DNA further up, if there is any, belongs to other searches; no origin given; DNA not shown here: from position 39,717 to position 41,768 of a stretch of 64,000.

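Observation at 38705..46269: LacI-controlled operon: GH140-like glycosidase, dedicated split transketolase, FGGY kinase and FucI-family isomerase (possible variant route for apiose or another rare pectic sugar)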

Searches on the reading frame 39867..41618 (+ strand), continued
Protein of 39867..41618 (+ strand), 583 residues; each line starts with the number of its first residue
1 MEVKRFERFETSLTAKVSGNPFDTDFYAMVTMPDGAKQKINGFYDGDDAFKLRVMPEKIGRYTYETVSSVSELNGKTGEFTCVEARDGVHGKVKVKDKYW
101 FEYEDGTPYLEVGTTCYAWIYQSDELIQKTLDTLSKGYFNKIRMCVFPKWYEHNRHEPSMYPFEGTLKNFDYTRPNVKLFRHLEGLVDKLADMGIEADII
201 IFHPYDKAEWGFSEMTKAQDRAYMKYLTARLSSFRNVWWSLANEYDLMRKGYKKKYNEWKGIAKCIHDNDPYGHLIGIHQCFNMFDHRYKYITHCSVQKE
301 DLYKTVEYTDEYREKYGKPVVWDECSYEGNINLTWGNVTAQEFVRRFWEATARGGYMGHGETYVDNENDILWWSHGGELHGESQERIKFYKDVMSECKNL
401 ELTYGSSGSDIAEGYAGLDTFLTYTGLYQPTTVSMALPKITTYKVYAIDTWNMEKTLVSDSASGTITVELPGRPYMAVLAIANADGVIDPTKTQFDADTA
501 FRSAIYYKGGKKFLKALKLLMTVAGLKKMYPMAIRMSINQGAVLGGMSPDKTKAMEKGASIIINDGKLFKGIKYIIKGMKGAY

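Call 84: find_homologous_proteins(query=window:39867-41618:+, max_evalue=1e-20)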
Query window:39867-41618:+ (583 aa): 5549 proteins with E <= 1e-20 among 8000 candidates; the best 120 are listed.
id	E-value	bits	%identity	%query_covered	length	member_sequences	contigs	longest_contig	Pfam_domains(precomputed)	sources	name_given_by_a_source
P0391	0.0e+0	1374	100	100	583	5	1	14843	PF16586.12,PF13204.14,PF18310.8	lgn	-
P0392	0.0e+0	1115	79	99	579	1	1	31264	PF16586.12,PF13204.14,PF18310.8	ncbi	-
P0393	0.0e+0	1106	79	100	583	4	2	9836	PF16586.12,PF13204.14,PF18310.8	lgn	-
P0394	2.8e-277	939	67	99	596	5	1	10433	PF16586.12,PF18310.8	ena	-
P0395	1.3e-210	719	53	99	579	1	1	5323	PF16586.12,PF13204.14,PF18310.8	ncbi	-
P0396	4.0e-206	704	52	99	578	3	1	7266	PF16586.12,PF13204.14,PF18310.8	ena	-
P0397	1.5e-199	683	51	98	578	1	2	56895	PF16586.12,PF13204.14,PF18310.8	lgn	-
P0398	3.1e-198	678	51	99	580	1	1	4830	PF16586.12,PF13204.14,PF18310.8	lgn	-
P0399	1.8e-196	673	52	99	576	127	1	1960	PF16586.12,PF13204.14,PF18310.8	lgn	-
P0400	6.7e-196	671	51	99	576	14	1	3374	PF16586.12,PF13204.14,PF18310.8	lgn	-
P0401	4.7e-194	665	50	99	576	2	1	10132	PF16586.12,PF13204.14,PF18310.8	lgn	-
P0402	3.4e-193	662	49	99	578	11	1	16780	PF16586.12,PF13204.14,PF18310.8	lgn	-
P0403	2.3e-191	656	50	99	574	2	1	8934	PF16586.12,PF13204.14,PF18310.8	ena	-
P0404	4.7e-191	655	50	99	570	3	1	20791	PF16586.12,PF13204.14,PF18310.8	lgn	-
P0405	1.2e-189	650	49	99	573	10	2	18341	PF16586.12,PF13204.14,PF18310.8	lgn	-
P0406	4.7e-187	641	49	99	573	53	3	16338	PF16586.12,PF13204.14,PF18310.8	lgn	-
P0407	1.5e-186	640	49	99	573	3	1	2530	PF16586.12,PF13204.14,PF18310.8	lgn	-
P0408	3.2e-186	639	49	99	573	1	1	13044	PF16586.12,PF13204.14,PF18310.8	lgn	-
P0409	6.5e-186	638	49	99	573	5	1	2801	PF16586.12,PF13204.14,PF18310.8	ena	-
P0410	2.0e-185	636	48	99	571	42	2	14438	PF16586.12,PF13204.14,PF18310.8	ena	-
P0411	9.2e-185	634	48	99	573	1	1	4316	PF16586.12,PF13204.14,PF18310.8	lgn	-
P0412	1.7e-183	630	47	99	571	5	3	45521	PF16586.12,PF13204.14,PF18310.8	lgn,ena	-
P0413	4.0e-183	628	48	99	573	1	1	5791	PF16586.12,PF13204.14,PF18310.8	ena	-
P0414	2.0e-182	626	47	99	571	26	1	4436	PF16586.12,PF13204.14,PF18310.8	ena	-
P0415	4.1e-182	625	47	99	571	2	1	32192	PF16586.12,PF13204.14,PF18310.8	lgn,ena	-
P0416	4.7e-182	625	49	99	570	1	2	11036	PF16586.12,PF13204.14,PF18310.8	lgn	-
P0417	6.2e-182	625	48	99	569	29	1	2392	PF16586.12,PF13204.14,PF18310.8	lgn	-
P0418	2.3e-181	623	47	99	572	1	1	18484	PF16586.12,PF13204.14,PF18310.8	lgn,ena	-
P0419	5.4e-181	621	54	83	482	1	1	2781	PF16586.12,PF13204.14,PF18310.8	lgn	-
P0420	1.1e-180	620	47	99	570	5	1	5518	PF16586.12,PF13204.14,PF18310.8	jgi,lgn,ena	-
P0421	2.0e-180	620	48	99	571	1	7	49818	PF16586.12,PF13204.14,PF18310.8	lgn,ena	-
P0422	6.0e-178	611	47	99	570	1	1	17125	PF16586.12,PF13204.14,PF18310.8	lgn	-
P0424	1.2e-177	610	47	99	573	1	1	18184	PF16586.12,PF13204.14,PF18310.8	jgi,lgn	jgi:hypothetical protein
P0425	1.6e-169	584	48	100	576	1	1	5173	PF16586.12,PF13204.14,PF18310.8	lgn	-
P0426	2.5e-166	573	49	90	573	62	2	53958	PF16586.12,PF13204.14,PF18310.8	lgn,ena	-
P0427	1.3e-164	567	46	99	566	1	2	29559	PF16586.12,PF13204.14,PF18310.8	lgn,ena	-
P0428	2.4e-164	566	48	90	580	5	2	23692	PF16586.12,PF13204.14,PF18310.8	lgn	-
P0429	3.0e-164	566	45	99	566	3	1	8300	PF16586.12,PF13204.14,PF18310.8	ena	-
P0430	7.0e-163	562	48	90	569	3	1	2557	PF16586.12,PF13204.14,PF18310.8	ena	-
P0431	3.4e-161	556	46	99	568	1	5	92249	PF16586.12,PF13204.14,PF18310.8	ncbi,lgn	-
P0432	1.1e-158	548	46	94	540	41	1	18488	PF16586.12,PF13204.14,PF18310.8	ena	-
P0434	6.3e-157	542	45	99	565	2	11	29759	PF16586.12,PF13204.14,PF18310.8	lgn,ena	-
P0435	4.1e-156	539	46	89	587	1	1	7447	PF16586.12,PF13204.14,PF18310.8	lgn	-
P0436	2.1e-155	537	47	89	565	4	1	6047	PF16586.12,PF13204.14,PF18310.8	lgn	-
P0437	7.3e-154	532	46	93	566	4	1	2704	PF16586.12,PF13204.14,PF18310.8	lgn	-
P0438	1.6e-152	527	50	82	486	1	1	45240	PF16586.12,PF13204.14,PF18310.8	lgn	-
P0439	2.1e-152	527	51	82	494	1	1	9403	PF16586.12,PF13204.14,PF18310.8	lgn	-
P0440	5.9e-152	526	49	82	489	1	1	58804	PF16586.12,PF13204.14,PF18310.8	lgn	-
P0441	4.8e-151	523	49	82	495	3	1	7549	PF16586.12,PF13204.14,PF18310.8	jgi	jgi:hypothetical protein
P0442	7.4e-151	522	44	99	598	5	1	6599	PF16586.12,PF13204.14,PF18310.8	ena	-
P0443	1.5e-150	521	48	83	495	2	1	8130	PF16586.12,PF13204.14,PF18310.8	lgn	-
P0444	1.6e-150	521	50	82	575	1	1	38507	PF16586.12,PF13204.14,PF18310.8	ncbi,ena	-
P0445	2.0e-150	520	50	81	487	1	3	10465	PF16586.12,PF13204.14,PF18310.8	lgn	-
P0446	2.6e-150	520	46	89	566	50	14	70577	PF16586.12,PF13204.14,PF18310.8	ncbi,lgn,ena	-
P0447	1.1e-149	518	45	92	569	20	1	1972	PF16586.12,PF13204.14,PF18310.8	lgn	-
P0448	1.9e-149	517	49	82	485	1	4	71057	PF16586.12,PF13204.14,PF18310.8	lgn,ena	-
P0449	3.2e-149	516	42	99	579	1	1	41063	PF16586.12,PF13204.14,PF18310.8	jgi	jgi:hypothetical protein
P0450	4.7e-149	516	49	82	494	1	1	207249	PF16586.12,PF13204.14,PF18310.8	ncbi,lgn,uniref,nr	ncbi:DUF5605 domain-containing protein [Clostridium sp. SYSU_GA19001]|uniref:DUF5605 domain-containi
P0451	9.7e-149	515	51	82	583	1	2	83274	PF16586.12,PF13204.14,PF18310.8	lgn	-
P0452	3.0e-148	513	50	82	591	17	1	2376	PF16586.12,PF13204.14,PF18310.8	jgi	jgi:hypothetical protein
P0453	4.4e-148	513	47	83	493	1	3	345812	PF16586.12,PF13204.14,PF18310.8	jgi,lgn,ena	-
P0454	6.4e-148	512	48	82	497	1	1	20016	PF16586.12,PF13204.14,PF18310.8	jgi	jgi:hypothetical protein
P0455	9.3e-148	512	49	83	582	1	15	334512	PF16586.12,PF13204.14,PF18310.8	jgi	jgi:hypothetical protein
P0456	9.4e-148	512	43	95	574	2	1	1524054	PF16586.12,PF13204.14,PF18310.8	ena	-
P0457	1.1e-147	511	50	82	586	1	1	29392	PF16586.12,PF13204.14,PF18310.8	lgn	-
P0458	1.3e-147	511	48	82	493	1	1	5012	PF16586.12,PF13204.14,PF18310.8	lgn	-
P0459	1.3e-147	511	47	82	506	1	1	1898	PF16586.12,PF13204.14,PF18310.8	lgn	-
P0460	1.4e-147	511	47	83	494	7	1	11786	PF16586.12,PF13204.14,PF18310.8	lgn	-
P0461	2.9e-147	510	48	82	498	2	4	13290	PF16586.12,PF13204.14,PF18310.8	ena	-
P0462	5.2e-147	509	49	82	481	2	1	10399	PF16586.12,PF13204.14,PF18310.8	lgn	-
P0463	5.8e-147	509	47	82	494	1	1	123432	PF16586.12,PF13204.14,PF18310.8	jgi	jgi:hypothetical protein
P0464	6.6e-147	509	47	82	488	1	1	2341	PF16586.12,PF13204.14,PF18310.8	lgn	-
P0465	7.8e-147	509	48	82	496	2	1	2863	PF16586.12,PF13204.14,PF18310.8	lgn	-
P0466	1.1e-146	508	49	82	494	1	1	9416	PF16586.12,PF13204.14,PF18310.8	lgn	-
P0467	1.5e-146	508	47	82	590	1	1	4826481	PF16586.12,PF13204.14,PF18310.8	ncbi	ncbi:DUF5605 domain-containing protein [Arthrobacter sp. MMS24-S77]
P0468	1.5e-146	508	48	82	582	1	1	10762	PF16586.12,PF13204.14,PF18310.8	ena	-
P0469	1.6e-146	508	48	82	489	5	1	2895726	PF16586.12,PF13204.14,PF18310.8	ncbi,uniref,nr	ncbi:alpha-L-rhamnosidase [Thermoanaerobacterium thermosaccharolyticum]|uniref:Alpha-L-rhamnosidase 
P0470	2.0e-146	507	48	82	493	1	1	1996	PF16586.12,PF13204.14,PF18310.8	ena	-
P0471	2.0e-146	507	48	82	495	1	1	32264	PF16586.12,PF13204.14,PF18310.8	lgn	-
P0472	2.0e-146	507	47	85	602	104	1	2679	PF16586.12,PF13204.14,PF18310.8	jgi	jgi:Domain of unknown function (DUF5605)/Protein of unknown function (DUF4038)/Domain of unknown fun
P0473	2.5e-146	507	50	82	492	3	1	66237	PF16586.12,PF13204.14,PF18310.8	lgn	-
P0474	2.6e-146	507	46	82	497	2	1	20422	PF16586.12,PF13204.14,PF18310.8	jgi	jgi:hypothetical protein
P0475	3.2e-146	507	48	82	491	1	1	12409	PF16586.12,PF13204.14,PF18310.8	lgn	-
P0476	3.4e-146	507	48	82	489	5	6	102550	PF16586.12,PF13204.14,PF18310.8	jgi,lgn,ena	-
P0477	4.2e-146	506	48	83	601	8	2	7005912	PF16586.12,PF13204.14,PF18310.8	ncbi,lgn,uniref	ncbi:DUF5605 domain-containing protein [Paenibacillus sp. FSL H8-0537]|uniref:DUF5605 domain-contain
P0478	6.4e-146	506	47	83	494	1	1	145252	PF16586.12,PF13204.14,PF18310.8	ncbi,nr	ncbi:MAG TPA: DUF5605 domain-containing protein [Clostridia bacterium]|nr:DUF5605 domain-containing 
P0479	6.4e-146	506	47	83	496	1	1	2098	PF16586.12,PF13204.14,PF18310.8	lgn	-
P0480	6.8e-146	506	49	81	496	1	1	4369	PF16586.12,PF13204.14,PF18310.8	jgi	-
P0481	8.3e-146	505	47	82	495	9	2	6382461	PF16586.12,PF13204.14,PF18310.8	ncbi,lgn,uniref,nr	ncbi:DUF5605 domain-containing protein [Clostridium saccharoperbutylacetonicum]|uniref:DUF5605 domai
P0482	8.4e-146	505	47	82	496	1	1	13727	PF16586.12,PF13204.14,PF18310.8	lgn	-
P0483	9.6e-146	505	49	82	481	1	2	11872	PF16586.12,PF13204.14,PF18310.8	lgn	-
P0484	1.1e-145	505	47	82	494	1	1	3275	PF16586.12,PF13204.14,PF18310.8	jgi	jgi:hypothetical protein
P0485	1.2e-145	505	47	82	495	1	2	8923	PF16586.12,PF13204.14,PF18310.8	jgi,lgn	jgi:hypothetical protein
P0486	1.7e-145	504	49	82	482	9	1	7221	PF16586.12,PF13204.14,PF18310.8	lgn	-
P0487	2.1e-145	504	47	81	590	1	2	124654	PF16586.12,PF13204.14,PF18310.8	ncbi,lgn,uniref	ncbi:DUF5605 domain-containing protein [Arthrobacter sp. M-10]|uniref:DUF5605 domain-containing prot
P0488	2.3e-145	504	47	83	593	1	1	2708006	PF16586.12,PF13204.14,PF18310.8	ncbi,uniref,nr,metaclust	ncbi:DUF5605 domain-containing protein [Arthrobacter sp. 35W]|uniref:DUF5605 domain-containing prote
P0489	2.8e-145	503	49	80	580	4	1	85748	PF16586.12,PF13204.14,PF18310.8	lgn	-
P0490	5.7e-145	502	48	82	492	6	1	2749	PF16586.12,PF13204.14,PF18310.8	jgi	-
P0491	6.7e-145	502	48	82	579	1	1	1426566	PF16586.12,PF13204.14,PF18310.8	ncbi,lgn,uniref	ncbi:DUF5605 domain-containing protein [Paenibacillus sp. GCM10027628]|uniref:DUF5605 domain-contain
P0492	7.0e-145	502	48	81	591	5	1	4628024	PF16586.12,PF13204.14,PF18310.8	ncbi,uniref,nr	ncbi:DUF5605 domain-containing protein [Arthrobacter sp. CJ23]|uniref:DUF5605 domain-containing prot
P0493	7.3e-145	502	48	82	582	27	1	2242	PF16586.12,PF13204.14,PF18310.8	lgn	-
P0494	7.9e-145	502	51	75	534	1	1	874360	PF16586.12,PF13204.14,PF18310.8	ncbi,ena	-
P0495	1.1e-144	502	49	80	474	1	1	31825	PF16586.12,PF13204.14,PF18310.8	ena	-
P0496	1.2e-144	501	50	82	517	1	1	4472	PF16586.12,PF13204.14,PF18310.8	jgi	jgi:hypothetical protein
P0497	1.4e-144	501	49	82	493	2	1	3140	PF16586.12,PF13204.14,PF18310.8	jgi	jgi:hypothetical protein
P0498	1.6e-144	501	48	82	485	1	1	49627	PF16586.12,PF13204.14,PF18310.8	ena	-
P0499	1.8e-144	501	48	83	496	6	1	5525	PF16586.12,PF13204.14,PF18310.8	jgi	jgi:hypothetical protein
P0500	2.3e-144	500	47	81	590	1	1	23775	PF16586.12,PF13204.14,PF18310.8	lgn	-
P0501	2.4e-144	500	47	82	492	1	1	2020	PF16586.12,PF13204.14,PF18310.8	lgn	-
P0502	2.5e-144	500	48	82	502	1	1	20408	PF16586.12,PF13204.14,PF18310.8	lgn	-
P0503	2.8e-144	500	47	81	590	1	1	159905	PF16586.12,PF13204.14,PF18310.8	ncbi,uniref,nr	ncbi:DUF5605 domain-containing protein [Arthrobacter sp. efr-133-R2A-120]|uniref:DUF5605 domain-cont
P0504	3.1e-144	500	49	82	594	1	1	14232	PF16586.12,PF13204.14,PF18310.8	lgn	-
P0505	3.8e-144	500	48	82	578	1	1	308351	PF16586.12,PF13204.14,PF18310.8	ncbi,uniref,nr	ncbi:DUF5605 domain-containing protein [Paenibacillus sedimenti]|uniref:DUF5605 domain-containing pr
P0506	3.8e-144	500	47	82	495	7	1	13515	PF16586.12,PF13204.14,PF18310.8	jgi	jgi:hypothetical protein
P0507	4.0e-144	500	48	82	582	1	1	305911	PF16586.12,PF13204.14,PF18310.8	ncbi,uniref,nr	ncbi:DUF5060 domain-containing protein [Bacillus sp. AFS076308]|uniref:DUF5605 domain-containing pro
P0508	4.3e-144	500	47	82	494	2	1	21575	PF16586.12,PF13204.14,PF18310.8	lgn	-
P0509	4.9e-144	499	48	82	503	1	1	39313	PF16586.12,PF13204.14,PF18310.8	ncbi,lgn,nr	ncbi:MAG: DUF4038 domain-containing protein [Planctomycetota bacterium]|nr:DUF4038 domain-containing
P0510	5.3e-144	499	48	82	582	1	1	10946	PF16586.12,PF13204.14,PF18310.8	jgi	jgi:hypothetical protein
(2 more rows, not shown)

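Call 85: find_encoding_contigs(protein=P0469, flank=9000, max_places=1)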
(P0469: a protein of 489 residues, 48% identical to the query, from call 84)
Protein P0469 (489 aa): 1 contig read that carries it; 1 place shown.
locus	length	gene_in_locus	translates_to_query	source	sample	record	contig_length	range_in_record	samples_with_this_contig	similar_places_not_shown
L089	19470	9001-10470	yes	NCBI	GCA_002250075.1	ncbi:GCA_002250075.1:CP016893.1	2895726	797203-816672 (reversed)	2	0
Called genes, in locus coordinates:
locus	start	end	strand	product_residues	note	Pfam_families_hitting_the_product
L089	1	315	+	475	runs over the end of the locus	-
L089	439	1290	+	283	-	PF00456:Transketolase_N, PF13292:DXP_synthase_N, PF00676:E1_dh, PF09364:XFP_N (weak)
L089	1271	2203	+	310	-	PF02779:Transket_pyr, PF02780:Transketolase_C, PF22613:Transketolase_C_1 (weak), PF17147:PFOR_II (weak)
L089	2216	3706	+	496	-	PF00370:FGGY_N, PF02782:FGGY_C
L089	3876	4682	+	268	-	PF01547:SBP_bac_1, PF13416:SBP_bac_8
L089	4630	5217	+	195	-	-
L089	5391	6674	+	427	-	PF01548:DEDD_Tnp_IS110, PF02371:Transposase_20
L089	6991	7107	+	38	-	-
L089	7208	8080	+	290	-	PF00528:BPD_transp_1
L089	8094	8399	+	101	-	-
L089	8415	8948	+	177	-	PF00528:BPD_transp_1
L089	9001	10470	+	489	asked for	PF16586:DUF5060, PF13204:Apiosidase, PF18310:DUF5605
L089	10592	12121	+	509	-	PF00933:Glyco_hydro_3, PF01915:Glyco_hydro_3_C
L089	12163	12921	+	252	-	PF14310:Fn3-like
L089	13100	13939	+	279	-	PF00753:Lactamase_B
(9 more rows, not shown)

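Call 86: find_encoding_contigs(protein=P0446, flank=9000, max_places=1)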
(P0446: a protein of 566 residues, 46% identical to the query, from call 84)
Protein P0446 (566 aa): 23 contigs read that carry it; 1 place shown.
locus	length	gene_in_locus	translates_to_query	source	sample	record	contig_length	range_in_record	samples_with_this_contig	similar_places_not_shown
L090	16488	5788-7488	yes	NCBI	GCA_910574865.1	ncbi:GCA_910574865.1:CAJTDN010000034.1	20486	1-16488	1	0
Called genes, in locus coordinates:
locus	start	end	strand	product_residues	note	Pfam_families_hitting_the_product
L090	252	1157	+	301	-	PF03547:Mem_trans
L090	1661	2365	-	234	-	-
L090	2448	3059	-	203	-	PF03551:PadR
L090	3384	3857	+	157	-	PF02353:CMAS, PF05401:NodS (weak), PF13489:Methyltransf_23, PF05175:MTS (weak), PF13847:Methyltransf_31, PF08241:Methyltransf_11, PF08242:Methyltransf_12, PF13649:Methyltransf_25, +1 more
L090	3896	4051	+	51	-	-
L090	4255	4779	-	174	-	-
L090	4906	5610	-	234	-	PF00239:Resolvase, PF13551:HTH_29 (faint)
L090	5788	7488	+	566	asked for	PF16586:DUF5060, PF13204:Apiosidase, PF18310:DUF5605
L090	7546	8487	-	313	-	PF02557:VanY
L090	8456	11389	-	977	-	PF08448:PAS_4, PF13188:PAS_8 (faint), PF13426:PAS_9 (faint), PF08447:PAS_3, PF00512:HisKA, PF02518:HATPase_c, PF00072:Response_reg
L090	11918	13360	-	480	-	PF04326:SLFN_AlbA_2, PF13749:HATPase_c_4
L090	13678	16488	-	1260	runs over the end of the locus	PF13575:DUF4135, PF05147:LANC_like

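Call 87: find_encoding_contigs(protein=P0481, flank=9000, max_places=1)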
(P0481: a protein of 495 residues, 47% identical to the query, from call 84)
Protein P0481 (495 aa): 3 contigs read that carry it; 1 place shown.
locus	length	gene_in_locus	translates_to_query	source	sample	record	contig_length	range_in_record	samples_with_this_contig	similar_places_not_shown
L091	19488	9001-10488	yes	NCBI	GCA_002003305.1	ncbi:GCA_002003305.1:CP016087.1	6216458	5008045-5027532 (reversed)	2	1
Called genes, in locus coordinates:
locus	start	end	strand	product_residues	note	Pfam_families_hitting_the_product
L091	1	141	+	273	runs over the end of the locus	PF00753:Lactamase_B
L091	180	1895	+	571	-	PF02203:TarH, PF12729:4HB_MCP_1, PF00672:HAMP (weak), PF00015:MCPsignal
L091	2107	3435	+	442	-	PF01547:SBP_bac_1, PF13416:SBP_bac_8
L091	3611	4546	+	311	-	PF00528:BPD_transp_1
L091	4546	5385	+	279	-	PF00528:BPD_transp_1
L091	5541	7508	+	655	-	-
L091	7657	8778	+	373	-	PF03786:UxuA, PF01261:AP_endonuc_2 (weak)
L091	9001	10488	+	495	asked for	PF16586:DUF5060, PF13204:Apiosidase, PF18310:DUF5605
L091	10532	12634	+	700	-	PF03648:Glyco_hydro_67N, PF02838:Glyco_hydro_20b (weak), PF07488:Glyco_hydro_67M, PF07477:Glyco_hydro_67C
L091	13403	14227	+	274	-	PF00456:Transketolase_N, PF13292:DXP_synthase_N, PF00676:E1_dh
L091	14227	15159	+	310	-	PF02779:Transket_pyr, PF02780:Transketolase_C, PF22613:Transketolase_C_1 (weak), PF17147:PFOR_II (faint)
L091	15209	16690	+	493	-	PF00370:FGGY_N, PF02782:FGGY_C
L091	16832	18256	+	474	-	-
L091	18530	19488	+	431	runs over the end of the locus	PF13204:Apiosidase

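Call 93: find_encoding_contigs(protein=P0450, flank=9000, max_places=1)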
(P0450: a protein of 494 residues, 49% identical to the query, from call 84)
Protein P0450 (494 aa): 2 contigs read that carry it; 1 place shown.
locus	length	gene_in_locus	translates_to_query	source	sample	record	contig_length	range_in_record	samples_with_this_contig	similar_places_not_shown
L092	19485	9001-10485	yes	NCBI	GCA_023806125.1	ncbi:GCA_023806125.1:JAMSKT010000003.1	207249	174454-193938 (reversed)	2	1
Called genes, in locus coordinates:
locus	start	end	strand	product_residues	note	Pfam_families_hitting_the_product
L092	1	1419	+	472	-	PF00171:Aldedh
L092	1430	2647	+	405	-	PF08240:ADH_N, PF16912:Glu_dehyd_C, PF00107:ADH_zinc_N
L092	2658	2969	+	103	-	PF00936:BMC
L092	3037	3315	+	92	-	PF00936:BMC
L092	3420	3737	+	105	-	PF00936:BMC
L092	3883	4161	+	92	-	PF00936:BMC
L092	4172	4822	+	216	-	PF06130:PTAC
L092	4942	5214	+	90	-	PF03319:EutN_CcmL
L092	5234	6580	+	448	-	PF01512:Complex1_51K, PF10531:SLBB, PF13534:Fer4_17, PF13375:RnfC_N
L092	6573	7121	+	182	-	PF00936:BMC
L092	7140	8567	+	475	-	PF00370:FGGY_N, PF02782:FGGY_C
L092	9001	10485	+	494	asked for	PF16586:DUF5060, PF13204:Apiosidase, PF18310:DUF5605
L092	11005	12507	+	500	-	PF00005:ABC_tran, PF09818:ABC_ATPase (faint), PF13304:AAA_21 (faint), PF00005:ABC_tran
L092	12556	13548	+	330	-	PF02653:BPD_transp_2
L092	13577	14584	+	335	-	PF02653:BPD_transp_2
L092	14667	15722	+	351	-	PF13377:Peripla_BP_3 (faint), PF00532:Peripla_BP_1, PF13407:Peripla_BP_4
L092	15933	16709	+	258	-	PF08220:HTH_DeoR, PF08279:HTH_11, PF00455:DeoRC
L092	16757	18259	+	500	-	PF00005:ABC_tran, PF13555:AAA_29 (faint), PF20720:nSTAND3 (faint), PF13304:AAA_21 (faint), PF00005:ABC_tran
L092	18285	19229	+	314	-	PF01261:AP_endonuc_2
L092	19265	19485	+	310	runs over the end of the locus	PF00294:PfkB, PF25270:Khk (weak), PF08543:Phos_pyr_kin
